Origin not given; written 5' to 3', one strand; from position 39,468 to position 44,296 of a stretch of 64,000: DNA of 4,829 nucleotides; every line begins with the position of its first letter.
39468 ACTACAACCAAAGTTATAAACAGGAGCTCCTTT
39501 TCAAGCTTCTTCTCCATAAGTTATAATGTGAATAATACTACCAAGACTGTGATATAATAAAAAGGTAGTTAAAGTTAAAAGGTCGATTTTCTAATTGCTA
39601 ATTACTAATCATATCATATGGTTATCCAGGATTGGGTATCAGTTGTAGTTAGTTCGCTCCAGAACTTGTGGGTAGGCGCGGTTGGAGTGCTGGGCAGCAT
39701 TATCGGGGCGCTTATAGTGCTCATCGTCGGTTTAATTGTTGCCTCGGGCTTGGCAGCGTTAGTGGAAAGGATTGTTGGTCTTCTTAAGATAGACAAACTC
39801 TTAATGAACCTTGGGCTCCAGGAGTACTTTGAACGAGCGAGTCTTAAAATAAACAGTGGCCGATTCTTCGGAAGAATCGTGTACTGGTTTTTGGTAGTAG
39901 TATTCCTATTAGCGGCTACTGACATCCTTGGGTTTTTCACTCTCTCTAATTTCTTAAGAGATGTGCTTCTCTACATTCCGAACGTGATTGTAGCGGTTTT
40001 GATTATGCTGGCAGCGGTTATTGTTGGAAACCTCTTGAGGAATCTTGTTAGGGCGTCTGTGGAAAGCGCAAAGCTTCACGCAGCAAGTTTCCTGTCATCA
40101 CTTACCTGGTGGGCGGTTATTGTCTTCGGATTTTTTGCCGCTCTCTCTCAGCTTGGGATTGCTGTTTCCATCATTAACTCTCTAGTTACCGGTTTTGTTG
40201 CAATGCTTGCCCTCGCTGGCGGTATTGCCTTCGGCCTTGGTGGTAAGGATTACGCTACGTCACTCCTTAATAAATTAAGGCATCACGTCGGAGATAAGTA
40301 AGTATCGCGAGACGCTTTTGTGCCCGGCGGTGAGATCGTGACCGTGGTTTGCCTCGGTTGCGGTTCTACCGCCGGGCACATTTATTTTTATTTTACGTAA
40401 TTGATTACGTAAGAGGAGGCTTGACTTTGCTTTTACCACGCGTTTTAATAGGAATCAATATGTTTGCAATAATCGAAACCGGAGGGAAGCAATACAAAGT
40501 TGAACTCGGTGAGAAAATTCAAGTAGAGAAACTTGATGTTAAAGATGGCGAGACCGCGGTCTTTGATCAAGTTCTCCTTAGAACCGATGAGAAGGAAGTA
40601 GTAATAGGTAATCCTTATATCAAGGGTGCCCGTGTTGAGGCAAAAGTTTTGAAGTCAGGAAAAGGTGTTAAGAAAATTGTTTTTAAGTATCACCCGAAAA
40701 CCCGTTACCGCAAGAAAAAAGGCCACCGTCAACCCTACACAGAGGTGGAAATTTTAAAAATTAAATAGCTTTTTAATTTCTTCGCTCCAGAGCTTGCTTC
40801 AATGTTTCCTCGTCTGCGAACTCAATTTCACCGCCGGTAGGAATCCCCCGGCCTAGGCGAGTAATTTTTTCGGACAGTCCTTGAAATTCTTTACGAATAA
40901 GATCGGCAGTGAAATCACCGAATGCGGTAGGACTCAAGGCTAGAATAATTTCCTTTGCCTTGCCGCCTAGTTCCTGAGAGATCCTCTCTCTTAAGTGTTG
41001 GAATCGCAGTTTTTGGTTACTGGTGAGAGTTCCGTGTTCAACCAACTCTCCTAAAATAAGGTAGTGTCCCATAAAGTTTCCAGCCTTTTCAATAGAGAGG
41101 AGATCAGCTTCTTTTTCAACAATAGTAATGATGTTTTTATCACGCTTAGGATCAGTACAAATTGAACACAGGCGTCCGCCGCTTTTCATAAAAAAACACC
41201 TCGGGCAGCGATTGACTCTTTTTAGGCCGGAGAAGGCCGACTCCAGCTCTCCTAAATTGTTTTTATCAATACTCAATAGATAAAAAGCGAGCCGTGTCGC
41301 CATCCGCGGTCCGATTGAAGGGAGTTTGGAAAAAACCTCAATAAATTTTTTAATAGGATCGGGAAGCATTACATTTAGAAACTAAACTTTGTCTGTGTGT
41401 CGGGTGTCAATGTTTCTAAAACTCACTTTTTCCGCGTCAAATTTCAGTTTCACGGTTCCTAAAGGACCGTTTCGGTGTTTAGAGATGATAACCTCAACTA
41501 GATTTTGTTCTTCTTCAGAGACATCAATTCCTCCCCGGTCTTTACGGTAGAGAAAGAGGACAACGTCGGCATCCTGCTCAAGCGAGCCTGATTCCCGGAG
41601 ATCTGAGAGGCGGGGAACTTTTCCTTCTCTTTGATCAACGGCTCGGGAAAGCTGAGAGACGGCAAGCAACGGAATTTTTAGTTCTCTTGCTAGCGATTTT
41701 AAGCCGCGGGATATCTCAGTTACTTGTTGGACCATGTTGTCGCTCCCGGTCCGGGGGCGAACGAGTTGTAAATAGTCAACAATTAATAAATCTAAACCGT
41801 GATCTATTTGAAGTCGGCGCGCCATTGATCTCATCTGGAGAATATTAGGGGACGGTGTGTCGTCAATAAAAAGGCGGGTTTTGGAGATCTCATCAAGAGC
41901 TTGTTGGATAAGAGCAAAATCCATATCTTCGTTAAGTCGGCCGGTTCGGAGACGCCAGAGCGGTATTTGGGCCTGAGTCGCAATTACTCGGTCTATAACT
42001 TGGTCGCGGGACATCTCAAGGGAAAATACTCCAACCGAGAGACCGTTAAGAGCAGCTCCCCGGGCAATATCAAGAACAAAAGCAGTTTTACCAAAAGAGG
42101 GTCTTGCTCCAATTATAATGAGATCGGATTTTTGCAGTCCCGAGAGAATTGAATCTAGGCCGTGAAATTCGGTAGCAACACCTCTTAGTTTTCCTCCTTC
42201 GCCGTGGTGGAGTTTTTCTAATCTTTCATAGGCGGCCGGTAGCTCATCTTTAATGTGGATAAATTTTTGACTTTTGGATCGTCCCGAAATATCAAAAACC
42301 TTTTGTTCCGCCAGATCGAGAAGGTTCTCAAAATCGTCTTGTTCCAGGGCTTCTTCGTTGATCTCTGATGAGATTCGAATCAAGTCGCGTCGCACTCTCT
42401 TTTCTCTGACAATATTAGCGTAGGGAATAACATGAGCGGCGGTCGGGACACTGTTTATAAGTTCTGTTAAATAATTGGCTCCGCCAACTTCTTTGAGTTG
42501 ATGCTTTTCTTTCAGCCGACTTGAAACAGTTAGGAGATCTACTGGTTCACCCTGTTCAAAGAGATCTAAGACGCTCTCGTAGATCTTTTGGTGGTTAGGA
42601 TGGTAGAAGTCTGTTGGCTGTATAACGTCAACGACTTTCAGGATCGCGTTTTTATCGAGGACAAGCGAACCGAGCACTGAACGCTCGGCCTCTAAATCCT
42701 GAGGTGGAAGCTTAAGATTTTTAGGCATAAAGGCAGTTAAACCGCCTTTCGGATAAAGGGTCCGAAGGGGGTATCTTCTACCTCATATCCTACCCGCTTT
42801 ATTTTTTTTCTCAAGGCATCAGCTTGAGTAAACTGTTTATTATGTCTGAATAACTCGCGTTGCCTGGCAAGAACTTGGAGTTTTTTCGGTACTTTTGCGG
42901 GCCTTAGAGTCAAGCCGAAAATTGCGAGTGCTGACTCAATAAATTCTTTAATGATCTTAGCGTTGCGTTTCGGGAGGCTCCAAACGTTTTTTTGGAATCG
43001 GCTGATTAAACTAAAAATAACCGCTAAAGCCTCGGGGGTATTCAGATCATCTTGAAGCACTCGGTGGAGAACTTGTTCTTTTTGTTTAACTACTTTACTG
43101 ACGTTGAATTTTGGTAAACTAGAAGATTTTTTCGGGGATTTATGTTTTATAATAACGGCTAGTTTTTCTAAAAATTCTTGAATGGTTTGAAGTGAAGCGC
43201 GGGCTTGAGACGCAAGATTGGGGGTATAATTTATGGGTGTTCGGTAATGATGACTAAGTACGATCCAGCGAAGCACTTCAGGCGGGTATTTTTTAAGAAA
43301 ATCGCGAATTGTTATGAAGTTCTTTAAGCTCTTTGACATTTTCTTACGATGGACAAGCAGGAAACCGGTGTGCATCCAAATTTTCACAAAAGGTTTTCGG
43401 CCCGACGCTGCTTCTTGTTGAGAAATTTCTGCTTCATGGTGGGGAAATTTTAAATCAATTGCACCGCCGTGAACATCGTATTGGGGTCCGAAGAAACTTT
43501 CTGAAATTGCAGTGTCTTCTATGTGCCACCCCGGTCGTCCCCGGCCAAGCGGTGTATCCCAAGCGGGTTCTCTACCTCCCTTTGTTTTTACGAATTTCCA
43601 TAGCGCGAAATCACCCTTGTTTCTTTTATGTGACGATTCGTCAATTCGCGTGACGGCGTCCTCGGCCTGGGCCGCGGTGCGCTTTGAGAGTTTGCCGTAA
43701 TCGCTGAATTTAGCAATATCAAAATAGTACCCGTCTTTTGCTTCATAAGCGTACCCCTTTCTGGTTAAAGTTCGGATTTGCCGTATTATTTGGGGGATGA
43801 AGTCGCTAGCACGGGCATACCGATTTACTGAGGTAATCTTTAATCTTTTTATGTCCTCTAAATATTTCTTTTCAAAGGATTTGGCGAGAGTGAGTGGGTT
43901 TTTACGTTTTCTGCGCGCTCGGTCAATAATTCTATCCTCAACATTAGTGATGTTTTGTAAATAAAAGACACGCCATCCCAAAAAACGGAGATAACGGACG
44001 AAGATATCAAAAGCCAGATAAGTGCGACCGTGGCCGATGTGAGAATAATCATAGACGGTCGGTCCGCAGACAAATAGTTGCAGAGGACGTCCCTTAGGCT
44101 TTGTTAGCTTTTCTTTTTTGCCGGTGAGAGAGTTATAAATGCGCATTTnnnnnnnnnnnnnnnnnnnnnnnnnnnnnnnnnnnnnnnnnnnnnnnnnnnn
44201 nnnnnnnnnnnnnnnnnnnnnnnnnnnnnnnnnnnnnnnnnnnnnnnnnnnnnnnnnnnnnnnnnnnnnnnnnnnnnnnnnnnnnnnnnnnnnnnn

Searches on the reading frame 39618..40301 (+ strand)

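Call 7: search_protein_families(library=pfam, proteins=[window:39618-40301:+], max_evalue=0.01)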
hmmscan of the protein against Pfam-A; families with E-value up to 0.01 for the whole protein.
window:39618-40301:+ (227 aa): 1 family
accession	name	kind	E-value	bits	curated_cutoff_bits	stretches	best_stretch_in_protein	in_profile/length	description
PF05552.17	MS_channel_1st_1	-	9.4e-14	51.5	22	2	109-153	3-47/50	Mechanosensitive ion channel, conserved TM helix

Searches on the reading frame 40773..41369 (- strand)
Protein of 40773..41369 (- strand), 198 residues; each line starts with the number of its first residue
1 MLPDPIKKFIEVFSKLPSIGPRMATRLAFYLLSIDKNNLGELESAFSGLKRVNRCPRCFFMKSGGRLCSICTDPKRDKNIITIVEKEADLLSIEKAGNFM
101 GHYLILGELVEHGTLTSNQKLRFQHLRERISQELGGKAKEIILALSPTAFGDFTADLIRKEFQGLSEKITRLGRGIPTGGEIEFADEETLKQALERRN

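Call 7: search_protein_families(library=pfam, proteins=[window:40773-41369:-], max_evalue=0.01)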
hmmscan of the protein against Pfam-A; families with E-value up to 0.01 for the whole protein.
window:40773-41369:- (198 aa): 4 families
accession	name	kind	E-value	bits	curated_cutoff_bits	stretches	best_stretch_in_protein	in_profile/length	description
PF21175.2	RecR_C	-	3.9e-10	39.4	22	1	175-197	1-23/24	RecR, C-terminal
PF13662.12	Toprim_4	-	1.3e-09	38.6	25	1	80-172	2-84/85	Toprim domain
PF21176.3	RecR_HhH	-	2.6e-09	37.2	27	1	7-45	2-40/45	RecR, helix-hairpin-helix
PF01751.28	Toprim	-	1.4e-05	25.7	23.1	1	81-168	2-86/96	Toprim domain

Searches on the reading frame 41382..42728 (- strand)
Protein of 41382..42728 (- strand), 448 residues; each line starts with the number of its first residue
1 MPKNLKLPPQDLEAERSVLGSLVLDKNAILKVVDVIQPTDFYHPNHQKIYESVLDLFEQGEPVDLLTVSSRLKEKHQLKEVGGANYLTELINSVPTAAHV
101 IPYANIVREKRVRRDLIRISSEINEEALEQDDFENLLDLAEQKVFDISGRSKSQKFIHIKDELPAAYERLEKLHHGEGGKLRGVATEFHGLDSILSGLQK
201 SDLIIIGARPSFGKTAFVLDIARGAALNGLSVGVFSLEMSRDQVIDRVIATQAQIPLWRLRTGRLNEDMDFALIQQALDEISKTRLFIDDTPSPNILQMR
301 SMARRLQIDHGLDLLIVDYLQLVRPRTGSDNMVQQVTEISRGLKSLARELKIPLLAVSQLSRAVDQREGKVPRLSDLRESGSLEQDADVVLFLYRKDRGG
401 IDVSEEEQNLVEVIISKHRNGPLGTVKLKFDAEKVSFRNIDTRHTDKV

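Call 7: search_protein_families(library=pfam, proteins=[window:41382-42728:-], max_evalue=0.01)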
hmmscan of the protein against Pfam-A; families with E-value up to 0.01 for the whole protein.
window:41382-42728:- (448 aa): 3 families
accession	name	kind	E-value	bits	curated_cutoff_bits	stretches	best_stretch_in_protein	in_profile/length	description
PF03796.21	DnaB_C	-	1.7e-92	309.9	27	1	183-439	1-255/255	DnaB-like helicase C terminal domain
PF00772.26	DnaB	-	2.5e-35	121.1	23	1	8-109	2-103/103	DnaB-like helicase N terminal domain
PF13481.12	AAA_25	-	7.1e-10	39.3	27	1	185-360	16-190/195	AAA domain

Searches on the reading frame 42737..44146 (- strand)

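Call 7: search_protein_families(library=pfam, proteins=[window:42737-44146:-], max_evalue=0.01)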
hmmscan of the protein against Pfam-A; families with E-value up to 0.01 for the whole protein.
window:42737-44146:- (469 aa): 5 families
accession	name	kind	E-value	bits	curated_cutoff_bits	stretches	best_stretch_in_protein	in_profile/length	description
PF01406.26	tRNA-synt_1e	-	5.9e-104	348.1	27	1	20-315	8-299/301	tRNA synthetases class I (C) catalytic domain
PF09334.17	tRNA-synt_1g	-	2.7e-15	56.5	20.1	2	34-144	13-124/391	tRNA synthetases class I (M)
PF09190.17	DALR_2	-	2.8e-07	31.4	22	1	364-412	6-55/57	DALR domain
PF00133.28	tRNA-synt_1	-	2.3e-06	27.1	22.7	1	238-303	344-409/414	tRNA synthetases class I (I, L, M and V)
PF01921.24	tRNA-synt_1f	-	5.5e-05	22.7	27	1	262-308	275-321/360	tRNA synthetases class I (K)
